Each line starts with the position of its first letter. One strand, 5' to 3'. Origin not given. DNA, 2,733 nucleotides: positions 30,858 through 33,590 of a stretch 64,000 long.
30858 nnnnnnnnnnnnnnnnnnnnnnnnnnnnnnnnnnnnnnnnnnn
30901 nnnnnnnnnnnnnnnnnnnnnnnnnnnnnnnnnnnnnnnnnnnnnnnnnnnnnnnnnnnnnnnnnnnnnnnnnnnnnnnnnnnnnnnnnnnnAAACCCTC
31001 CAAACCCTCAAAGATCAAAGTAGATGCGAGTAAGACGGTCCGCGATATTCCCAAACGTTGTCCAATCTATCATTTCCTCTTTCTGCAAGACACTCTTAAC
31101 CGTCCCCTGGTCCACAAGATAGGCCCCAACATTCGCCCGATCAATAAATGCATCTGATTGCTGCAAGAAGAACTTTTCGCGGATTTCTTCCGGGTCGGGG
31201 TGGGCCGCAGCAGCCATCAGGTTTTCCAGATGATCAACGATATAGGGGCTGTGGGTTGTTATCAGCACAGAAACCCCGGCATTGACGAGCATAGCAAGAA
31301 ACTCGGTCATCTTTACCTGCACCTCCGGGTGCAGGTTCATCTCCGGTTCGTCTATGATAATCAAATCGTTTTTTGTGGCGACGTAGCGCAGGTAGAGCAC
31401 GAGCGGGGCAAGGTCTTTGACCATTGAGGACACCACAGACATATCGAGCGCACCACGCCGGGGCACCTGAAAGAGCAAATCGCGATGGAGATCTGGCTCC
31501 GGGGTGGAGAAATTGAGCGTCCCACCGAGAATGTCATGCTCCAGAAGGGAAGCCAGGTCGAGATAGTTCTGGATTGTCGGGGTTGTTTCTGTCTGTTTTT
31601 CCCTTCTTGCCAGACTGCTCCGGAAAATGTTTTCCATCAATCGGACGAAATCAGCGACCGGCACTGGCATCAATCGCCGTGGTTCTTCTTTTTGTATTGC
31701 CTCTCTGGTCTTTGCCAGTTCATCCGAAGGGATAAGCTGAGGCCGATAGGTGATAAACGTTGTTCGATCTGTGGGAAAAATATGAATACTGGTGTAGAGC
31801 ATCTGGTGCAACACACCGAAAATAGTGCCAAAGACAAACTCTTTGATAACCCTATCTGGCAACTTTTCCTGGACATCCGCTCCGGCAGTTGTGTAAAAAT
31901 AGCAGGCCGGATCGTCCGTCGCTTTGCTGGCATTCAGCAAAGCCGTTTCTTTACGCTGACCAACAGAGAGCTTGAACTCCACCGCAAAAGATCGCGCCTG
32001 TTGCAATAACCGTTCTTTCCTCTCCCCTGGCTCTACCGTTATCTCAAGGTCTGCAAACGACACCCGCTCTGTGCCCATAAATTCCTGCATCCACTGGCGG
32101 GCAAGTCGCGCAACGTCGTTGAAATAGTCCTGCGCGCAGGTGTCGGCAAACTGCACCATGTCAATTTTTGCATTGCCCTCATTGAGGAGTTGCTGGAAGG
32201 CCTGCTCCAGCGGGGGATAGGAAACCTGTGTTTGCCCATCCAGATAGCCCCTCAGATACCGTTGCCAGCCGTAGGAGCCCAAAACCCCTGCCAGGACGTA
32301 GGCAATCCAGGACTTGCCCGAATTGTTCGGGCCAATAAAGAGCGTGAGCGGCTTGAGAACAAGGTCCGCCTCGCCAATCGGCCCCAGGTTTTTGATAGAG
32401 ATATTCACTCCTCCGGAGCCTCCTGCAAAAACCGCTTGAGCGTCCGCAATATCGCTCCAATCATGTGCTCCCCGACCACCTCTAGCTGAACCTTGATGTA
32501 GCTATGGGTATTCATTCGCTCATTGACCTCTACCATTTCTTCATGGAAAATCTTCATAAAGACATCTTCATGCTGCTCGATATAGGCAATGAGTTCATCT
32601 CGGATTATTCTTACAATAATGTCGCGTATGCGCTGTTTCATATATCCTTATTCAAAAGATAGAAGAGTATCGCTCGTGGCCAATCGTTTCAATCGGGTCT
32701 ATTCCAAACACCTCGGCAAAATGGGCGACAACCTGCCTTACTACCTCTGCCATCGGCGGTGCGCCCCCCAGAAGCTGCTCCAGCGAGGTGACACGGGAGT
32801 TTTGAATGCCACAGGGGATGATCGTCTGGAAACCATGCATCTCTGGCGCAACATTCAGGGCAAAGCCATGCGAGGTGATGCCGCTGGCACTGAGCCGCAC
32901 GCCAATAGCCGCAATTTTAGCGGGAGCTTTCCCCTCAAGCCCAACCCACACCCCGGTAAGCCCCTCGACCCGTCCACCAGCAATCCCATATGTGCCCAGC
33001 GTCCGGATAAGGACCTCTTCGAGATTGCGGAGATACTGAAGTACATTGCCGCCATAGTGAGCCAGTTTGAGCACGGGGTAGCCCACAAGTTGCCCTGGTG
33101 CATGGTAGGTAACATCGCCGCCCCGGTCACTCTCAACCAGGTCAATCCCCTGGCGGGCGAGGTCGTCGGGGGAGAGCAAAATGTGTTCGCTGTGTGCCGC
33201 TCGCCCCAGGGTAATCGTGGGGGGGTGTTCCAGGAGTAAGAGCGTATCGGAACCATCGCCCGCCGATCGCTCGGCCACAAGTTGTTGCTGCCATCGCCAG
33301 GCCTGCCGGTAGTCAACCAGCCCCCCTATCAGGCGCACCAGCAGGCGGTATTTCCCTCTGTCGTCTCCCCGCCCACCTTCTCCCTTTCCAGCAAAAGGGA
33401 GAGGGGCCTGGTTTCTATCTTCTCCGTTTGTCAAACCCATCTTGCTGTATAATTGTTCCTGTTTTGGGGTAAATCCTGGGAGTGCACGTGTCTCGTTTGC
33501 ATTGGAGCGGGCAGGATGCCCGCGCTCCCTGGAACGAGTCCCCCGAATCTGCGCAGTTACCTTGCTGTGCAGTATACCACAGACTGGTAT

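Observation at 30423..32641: Three-gene cassette (small helical protein + ABC/SMC-like ATPase + PD-(D/E)xK-like nuclease) wedged between lipB and lipA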

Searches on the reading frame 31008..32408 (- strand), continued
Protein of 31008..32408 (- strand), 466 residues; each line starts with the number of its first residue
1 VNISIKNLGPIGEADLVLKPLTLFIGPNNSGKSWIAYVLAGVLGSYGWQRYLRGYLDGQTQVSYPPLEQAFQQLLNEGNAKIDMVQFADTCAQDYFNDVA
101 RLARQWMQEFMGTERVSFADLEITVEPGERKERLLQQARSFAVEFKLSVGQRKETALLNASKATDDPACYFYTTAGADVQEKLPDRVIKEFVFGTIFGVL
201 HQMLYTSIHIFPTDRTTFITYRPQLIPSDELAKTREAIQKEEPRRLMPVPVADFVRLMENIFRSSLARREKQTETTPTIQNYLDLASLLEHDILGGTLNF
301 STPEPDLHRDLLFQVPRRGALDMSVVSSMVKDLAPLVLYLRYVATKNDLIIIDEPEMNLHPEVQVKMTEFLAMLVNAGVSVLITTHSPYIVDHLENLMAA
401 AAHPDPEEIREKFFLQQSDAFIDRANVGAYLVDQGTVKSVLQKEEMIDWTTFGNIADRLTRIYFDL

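Call 81: search_solved_structures(query=A1, max_evalue=0.001)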
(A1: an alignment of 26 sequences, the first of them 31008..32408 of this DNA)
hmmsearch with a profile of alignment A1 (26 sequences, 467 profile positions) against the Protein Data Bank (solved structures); distinct sequences matched with E-value up to 0.001: 16.
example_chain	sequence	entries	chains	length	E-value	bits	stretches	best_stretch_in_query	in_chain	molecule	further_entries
6p74_A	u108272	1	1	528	5.6e-10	42.1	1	341-393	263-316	Putative ATP-dependent endonuclease of the OLD family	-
9vkz_A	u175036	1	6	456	4.4e-07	32.6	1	236-393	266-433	Retron Ec78 probable ATPase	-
9vh1_D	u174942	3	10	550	6.2e-07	32.1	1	236-393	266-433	Retron Ec78 probable ATPase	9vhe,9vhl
9n69_A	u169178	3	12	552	2.1e-06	30.3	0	350-392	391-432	AAA family ATPase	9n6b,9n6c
22bu_B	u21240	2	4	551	2.3e-06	30.2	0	319-392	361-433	AAA family ATPase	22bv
9kjx_B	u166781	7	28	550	3.2e-06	29.7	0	323-393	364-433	AAA family ATPase | Retron I-A effector PtuA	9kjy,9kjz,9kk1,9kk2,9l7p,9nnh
9u9y_A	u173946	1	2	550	1.5e-05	27.5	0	323-393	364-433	AAA family ATPase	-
9nnk_C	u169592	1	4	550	2.1e-05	27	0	326-393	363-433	Retreon I-A effector PtuA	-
9nnb_C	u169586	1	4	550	2.5e-05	26.8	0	323-393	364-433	Retron I-A effector PtuA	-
22et_E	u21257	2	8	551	5.8e-05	25.6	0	319-392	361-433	PtuA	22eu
6n9l_A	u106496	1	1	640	7.1e-05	25.3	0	341-397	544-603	UvrABC system protein A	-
3pih_A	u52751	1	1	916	0.00017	24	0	341-397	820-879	UvrABC system protein A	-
7sh1_A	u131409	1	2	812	0.00022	23.7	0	351-398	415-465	Excinuclease ABC subunit UvrA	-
8v45_A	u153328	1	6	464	0.0004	22.8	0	247-392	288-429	AriA antitoxin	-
8ux9_B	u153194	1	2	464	0.00041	22.8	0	247-392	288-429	AriA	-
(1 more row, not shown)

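Call 98: search_protein_families(library=padloc, alignment_id=A1, max_evalue=1e-25)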
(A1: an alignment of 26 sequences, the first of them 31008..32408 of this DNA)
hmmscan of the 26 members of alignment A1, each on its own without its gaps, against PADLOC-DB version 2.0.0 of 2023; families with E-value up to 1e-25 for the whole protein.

A. member 1, window:31008-32408:- (466 aa): 3 families
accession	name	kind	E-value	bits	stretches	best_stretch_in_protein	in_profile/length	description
PDLC04033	PD-T4-4_A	-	1.1e-56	191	1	1-456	1-444/460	-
PDLC04664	PDC-M47A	-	1.1e-46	157.7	1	1-439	1-414/461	-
PDLC04032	PD-T4-4_A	-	3.7e-43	146.2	1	260-454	263-453/474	-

B. families by the number of members that match (of 26 scanned): 4 families
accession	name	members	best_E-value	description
PDLC04033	PD-T4-4_A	26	2.4e-61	-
PDLC04664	PDC-M47A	26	3.5e-52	-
PDLC04032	PD-T4-4_A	26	3.7e-43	-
PDLC02979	AriA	8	6e-28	-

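Call 102: search_protein_families(library=padloc, proteins=[L082:7514-8116:+, L074:7484-8077:+, L078:7438-8049:+, L042:7426-7980:+, L059:7505-8077:+, L040:7464-7985:+, L085:2943-3467:+, L091:7495-8007:+, L075:7456-7995:+, L047:7445-7972:+], max_evalue=0.01)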
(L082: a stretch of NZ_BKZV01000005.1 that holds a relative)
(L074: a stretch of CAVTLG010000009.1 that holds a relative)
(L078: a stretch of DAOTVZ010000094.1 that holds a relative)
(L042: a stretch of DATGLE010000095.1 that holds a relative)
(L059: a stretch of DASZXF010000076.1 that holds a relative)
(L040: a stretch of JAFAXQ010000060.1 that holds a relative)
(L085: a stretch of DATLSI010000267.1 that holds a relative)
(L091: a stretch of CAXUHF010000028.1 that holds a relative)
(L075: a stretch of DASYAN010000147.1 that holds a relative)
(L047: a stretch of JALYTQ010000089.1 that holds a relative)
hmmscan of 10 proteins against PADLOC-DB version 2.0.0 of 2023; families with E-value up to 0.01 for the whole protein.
L082:7514-8116:+ (200 aa): 1 family
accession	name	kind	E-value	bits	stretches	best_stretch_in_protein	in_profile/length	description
PDLC04563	PDC-M29B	-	0.0013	16.9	1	73-119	69-113/164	-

L074:7484-8077:+ (197 aa): 0 families

L078:7438-8049:+ (203 aa): 2 families
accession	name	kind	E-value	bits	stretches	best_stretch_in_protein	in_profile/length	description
PDLC04037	PD-T4-4_B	-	0.00029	18.6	1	50-171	53-170/190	-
PDLC04034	PD-T4-4_B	-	0.0023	15.7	1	68-122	69-124/190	-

L042:7426-7980:+ (184 aa): 1 family
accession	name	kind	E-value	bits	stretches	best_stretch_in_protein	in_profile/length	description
PDLC04563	PDC-M29B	-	3.2e-05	22.1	1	38-103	52-115/164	-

L059:7505-8077:+ (190 aa): 0 families

L040:7464-7985:+ (173 aa): 3 families
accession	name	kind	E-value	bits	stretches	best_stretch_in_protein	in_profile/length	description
PDLC04037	PD-T4-4_B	-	6.2e-07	27.4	1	57-136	77-155/190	-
PDLC04563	PDC-M29B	-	1.2e-05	23.5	1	40-105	50-116/164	-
PDLC04034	PD-T4-4_B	-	0.0044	14.8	0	61-132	79-150/190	-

L085:2943-3467:+ (174 aa): 1 family
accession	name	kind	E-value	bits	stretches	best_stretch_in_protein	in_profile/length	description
PDLC04666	PDC-M47B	-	0.0011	16.8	1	31-131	25-129/174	-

L091:7495-8007:+ (170 aa): 0 families

L075:7456-7995:+ (179 aa): 1 family
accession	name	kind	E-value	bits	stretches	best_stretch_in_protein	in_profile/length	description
PDLC04666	PDC-M47B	-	0.0017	16.2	1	53-107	48-106/174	-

L047:7445-7972:+ (175 aa): 0 families

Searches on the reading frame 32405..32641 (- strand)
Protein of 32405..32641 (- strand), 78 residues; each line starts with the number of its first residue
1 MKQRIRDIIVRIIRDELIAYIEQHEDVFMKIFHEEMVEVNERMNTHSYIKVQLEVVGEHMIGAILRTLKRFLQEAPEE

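Call 3: search_protein_families(library=pfam, proteins=[window:32405-32641:-], max_evalue=1)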
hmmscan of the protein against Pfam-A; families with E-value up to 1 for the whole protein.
window:32405-32641:- (78 aa): 3 families
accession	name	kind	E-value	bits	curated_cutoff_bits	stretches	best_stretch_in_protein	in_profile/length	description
PF24991.2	Ig_NUP210_4th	-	0.064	13.4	25.2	1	27-67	33-73/79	NUP210 forth Ig-like domain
PF08357.16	SEFIR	-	0.093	13.4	23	1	24-71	90-137/150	SEFIR domain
PF23000.2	ChitinSynthase_IV_N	-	0.21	10.9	23.5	1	5-72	249-313/390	Chitin synthase N-terminal putative transporter domain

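Call 4: search_protein_families(library=padloc, proteins=[window:32405-32641:-], max_evalue=1)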
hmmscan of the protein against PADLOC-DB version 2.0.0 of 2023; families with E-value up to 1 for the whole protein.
window:32405-32641:- (78 aa): 0 families

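Call 5: search_protein_families(library=ncbifam, proteins=[window:32405-32641:-], max_evalue=1)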
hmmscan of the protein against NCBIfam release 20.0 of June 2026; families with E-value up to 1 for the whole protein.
window:32405-32641:- (78 aa): 0 families

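Call 47: search_protein_representatives(protein=window:32405-32641:-)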
Query: 78 residues. Proteins with E-value up to 0.001 (for the whole library): 9; up to 1e-10: 2; up to 1e-30: 0. The best 9 are listed.
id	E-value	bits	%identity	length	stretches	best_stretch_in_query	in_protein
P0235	5.2e-24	99.6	64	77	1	1-77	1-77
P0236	1.8e-15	72.5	48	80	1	1-75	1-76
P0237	1.3e-06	44.6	35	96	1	1-78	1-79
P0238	1.8e-06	44.1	35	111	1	5-76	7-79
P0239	8.5e-06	42.0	30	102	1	5-77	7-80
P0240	1.0e-05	41.7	27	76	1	1-74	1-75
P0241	4.0e-05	39.9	30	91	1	3-75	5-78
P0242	5.9e-05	39.3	29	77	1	3-74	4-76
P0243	5.4e-04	36.3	25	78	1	4-74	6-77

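Call 48: find_encoding_contigs(protein=P0235, flank=6000, max_places=4)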
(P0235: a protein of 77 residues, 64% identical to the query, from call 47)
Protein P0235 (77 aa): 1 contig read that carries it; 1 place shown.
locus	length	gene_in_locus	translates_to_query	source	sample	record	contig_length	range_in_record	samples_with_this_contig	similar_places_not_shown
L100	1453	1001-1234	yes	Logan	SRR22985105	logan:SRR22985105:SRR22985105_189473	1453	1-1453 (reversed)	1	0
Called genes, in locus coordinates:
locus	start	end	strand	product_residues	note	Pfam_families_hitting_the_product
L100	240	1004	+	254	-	PF21948:LplA-B_cat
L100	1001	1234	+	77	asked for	-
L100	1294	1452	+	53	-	?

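Call 51: find_encoding_contigs(protein=P0236, flank=6000, max_places=4)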
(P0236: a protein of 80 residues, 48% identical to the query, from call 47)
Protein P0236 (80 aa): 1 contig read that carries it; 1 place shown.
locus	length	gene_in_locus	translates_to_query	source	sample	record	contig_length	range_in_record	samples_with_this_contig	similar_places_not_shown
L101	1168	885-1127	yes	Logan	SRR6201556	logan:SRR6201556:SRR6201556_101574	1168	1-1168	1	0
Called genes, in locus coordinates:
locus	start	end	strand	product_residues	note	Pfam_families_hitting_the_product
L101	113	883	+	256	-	PF21948:LplA-B_cat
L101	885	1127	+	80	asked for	-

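Call 52: find_encoding_contigs(protein=P0240, flank=6000, max_places=4)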
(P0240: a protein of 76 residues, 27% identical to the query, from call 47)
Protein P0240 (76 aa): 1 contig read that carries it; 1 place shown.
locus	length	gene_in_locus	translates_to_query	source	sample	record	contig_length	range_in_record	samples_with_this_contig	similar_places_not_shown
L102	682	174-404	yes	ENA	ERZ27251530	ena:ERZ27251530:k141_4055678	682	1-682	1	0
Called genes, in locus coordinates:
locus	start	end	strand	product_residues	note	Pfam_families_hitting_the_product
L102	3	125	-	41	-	?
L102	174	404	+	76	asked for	-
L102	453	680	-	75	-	?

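Call 53: find_encoding_contigs(protein=P0237, flank=6000, max_places=4)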
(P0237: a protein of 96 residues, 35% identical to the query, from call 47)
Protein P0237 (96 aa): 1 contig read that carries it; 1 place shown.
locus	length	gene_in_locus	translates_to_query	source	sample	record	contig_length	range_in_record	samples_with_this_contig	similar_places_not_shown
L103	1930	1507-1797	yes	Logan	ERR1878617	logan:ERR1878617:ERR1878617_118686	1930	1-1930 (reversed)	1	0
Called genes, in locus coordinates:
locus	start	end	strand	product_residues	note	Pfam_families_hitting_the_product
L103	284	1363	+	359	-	PF00294:PfkB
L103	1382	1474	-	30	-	-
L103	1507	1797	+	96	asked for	-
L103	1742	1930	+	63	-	?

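Call 54: find_encoding_contigs(protein=P0243, flank=6000, max_places=4)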
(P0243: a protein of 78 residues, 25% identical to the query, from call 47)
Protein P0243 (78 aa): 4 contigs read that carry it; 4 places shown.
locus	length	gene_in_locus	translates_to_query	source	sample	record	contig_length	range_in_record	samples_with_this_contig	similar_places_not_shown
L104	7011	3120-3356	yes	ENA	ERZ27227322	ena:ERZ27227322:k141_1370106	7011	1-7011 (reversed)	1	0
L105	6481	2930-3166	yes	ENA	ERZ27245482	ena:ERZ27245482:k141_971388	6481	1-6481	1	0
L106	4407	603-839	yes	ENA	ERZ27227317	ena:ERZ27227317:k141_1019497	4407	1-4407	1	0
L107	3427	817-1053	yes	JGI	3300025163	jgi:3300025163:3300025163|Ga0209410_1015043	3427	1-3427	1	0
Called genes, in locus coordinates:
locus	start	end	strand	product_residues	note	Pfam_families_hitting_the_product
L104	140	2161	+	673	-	PF00270:DEAD (faint), PF04851:ResIII, PF17757:UvrB_inter, PF27431:UvrB_3rd, PF00271:Helicase_C, PF12344:UvrB, PF02151:UVR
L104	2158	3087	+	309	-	PF04055:Radical_SAM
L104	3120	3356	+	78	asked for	-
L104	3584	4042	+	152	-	PF00072:Response_reg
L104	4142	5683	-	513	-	PF00005:ABC_tran, PF13304:AAA_21 (faint), PF00005:ABC_tran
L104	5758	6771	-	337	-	PF02608:Bmp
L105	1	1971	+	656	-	?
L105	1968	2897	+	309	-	PF04055:Radical_SAM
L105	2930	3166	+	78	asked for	-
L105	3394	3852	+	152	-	PF00072:Response_reg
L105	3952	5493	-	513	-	PF00005:ABC_tran, PF13304:AAA_21 (faint), PF00005:ABC_tran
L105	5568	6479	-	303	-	?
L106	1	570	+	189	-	?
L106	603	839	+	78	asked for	-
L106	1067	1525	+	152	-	PF00072:Response_reg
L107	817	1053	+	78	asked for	-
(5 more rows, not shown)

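Call 90: search_protein_families(library=pfam, proteins=[P0243, P0237], max_evalue=0.01)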
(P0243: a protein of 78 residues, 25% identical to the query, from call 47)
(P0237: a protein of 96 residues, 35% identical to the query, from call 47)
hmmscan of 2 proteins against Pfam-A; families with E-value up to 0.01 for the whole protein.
P0243 (78 aa): 0 families

P0237 (96 aa): 0 families

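Call 91: predict_structure(alignment_id=A6)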
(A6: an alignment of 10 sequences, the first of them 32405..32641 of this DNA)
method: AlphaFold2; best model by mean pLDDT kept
length: 78 residues; sequences in the alignment: 10
mean_pLDDT: 85.2   pTM: 0.65
mean pLDDT of the five models: 85.2, 85.0, 83.1, 82.5, 81.9
residues with pLDDT >= 90: 32; 70-90: 38; 50-70: 8; < 50: 0
segments of 3 or more residues with pLDDT < 50: none
pLDDT, mean of each block of 10 residues (from residue 1): 83 91 94 89 73 80 94 77
secondary structure, 60 per line:
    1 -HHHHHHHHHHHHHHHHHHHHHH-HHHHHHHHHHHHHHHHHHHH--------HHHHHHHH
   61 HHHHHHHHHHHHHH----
elements in order: H2-23 H25-44 H53-74

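Call 96: fold_search(model_id=the predicted structure, library=pdb)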
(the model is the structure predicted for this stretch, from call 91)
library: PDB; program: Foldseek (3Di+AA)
matches with E <= 10: 21; with E <= 0.001: 0
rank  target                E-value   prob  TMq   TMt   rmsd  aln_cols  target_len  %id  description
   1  4mod_A                4.7e+00  0.16  0.48  0.49   5.2        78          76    9  Structure of the MERS-CoV fusion core (released 2013-10-09)
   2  8a3u                  5.0e+00  0.06  0.28  0.11   6.5        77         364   14  Crystal structure of a chimeric LOV-Histidine kinase SB2F1 (symmetrical variant, trigonal form with short c-axis) (released 2023-12-20)
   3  8zx7_B                6.1e+00  0.06  0.30  0.34   7.5        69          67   10  Crystal structure of HCoV-OC43 fusion core (released 2026-01-14)
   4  4lws_A                6.9e+00  0.07  0.33  0.28   5.9        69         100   12  EsxA : EsxB (SeMet) hetero-dimer from Thermomonospora curvata (released 2015-02-04)
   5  3fav_B                7.3e+00  0.08  0.36  0.38   5.3        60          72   10  Structure of the CFP10-ESAT6 complex from Mycobacterium tuberculosis (released 2009-11-24)
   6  5zhy_D                7.3e+00  0.07  0.33  0.30   6.2        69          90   14  Structural characterization of the HCoV-229E fusion core (released 2018-06-06)
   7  8a7f_A                7.3e+00  0.06  0.33  0.11   9.3        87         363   11  Crystal structure of a chimeric LOV-Histidine kinase SB2F1-I66R mutant (asymmetrical variant, trigonal form with long  (released 2024-01-10)
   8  6dma_C                7.3e+00  0.05  0.28  0.29   9.2        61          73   21  DHD15_closed (released 2018-12-19)
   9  9g6k_Lg               7.3e+00  0.04  0.30  0.12  10.6        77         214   14  LSU structure derived from the LSU sample of the mitoribosome from T. gondii. (released 2024-12-11)
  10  2bnl_A                7.8e+00  0.21  0.51  0.33   2.6        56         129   11  The structure of the N-terminal domain of RsbR (released 2005-11-03)
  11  2nr5_C                7.8e+00  0.11  0.44  0.50   5.5        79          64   13  Crystal Structure of Protein of Unknown Function SO2669 from Shewanella oneidensis MR-1 (released 2006-12-12)
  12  8x5p_B                7.8e+00  0.10  0.50  0.43   7.0        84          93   14  Crystal structure of MjHKUr-CoV spike HR1 in complex with EK1 peptide (released 2025-05-21)
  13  4do2_A                7.8e+00  0.06  0.29  0.38   6.8        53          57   11  Crystal Structure of the Rop protein mutant D30P/A31G at resolution 1.4 resolution. (released 2013-02-13)
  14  1n69_A                7.8e+00  0.06  0.35  0.35   5.8        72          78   11  Crystal structure of human saposin B (released 2003-01-07)
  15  8u5w_A                7.8e+00  0.05  0.32  0.34   6.9        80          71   22  De novo designed pentameric helical bundle protein (released 2024-09-25)
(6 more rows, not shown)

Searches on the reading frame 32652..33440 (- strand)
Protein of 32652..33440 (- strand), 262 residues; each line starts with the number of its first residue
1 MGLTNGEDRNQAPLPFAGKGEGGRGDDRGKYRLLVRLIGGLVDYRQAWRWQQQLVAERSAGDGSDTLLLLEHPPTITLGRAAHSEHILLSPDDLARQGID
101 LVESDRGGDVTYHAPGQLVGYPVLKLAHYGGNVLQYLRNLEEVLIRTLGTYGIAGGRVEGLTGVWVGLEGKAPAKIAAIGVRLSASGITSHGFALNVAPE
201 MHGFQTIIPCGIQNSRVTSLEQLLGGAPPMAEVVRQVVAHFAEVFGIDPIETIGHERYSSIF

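Call 3: search_protein_families(library=pfam, proteins=[window:32652-33440:-], max_evalue=1)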
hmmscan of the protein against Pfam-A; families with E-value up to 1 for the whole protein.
window:32652-33440:- (262 aa): 1 family
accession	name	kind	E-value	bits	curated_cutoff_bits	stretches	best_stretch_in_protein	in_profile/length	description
PF21948.1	LplA-B_cat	-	3.5e-48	164.6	27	1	43-242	1-200/200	Lipoyl protein ligase A/B catalytic domain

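Call 45: find_related_loci(query=window:32652-33380:-, collection=metagenome_contigs, flank=8000)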
Query window:32652-33380:- (242 aa) in metagenome_contigs; peptide patterns used: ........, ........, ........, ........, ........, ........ (x = any residue, [..] = any of these).
203 stretches matched a pattern; 6 encode a relative of the query (tblastn E <= 1e-3); 6 distinct loci.
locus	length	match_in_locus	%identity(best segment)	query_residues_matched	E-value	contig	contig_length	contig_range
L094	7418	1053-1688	46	22-231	2e-56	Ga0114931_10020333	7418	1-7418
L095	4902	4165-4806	44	22-233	6e-56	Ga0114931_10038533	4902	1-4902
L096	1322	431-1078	45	20-228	2e-54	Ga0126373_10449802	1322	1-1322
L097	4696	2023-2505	44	34-200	1e-33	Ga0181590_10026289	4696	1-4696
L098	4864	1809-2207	46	52-193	1e-29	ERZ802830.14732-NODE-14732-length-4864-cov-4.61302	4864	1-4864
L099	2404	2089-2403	44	34-138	8e-19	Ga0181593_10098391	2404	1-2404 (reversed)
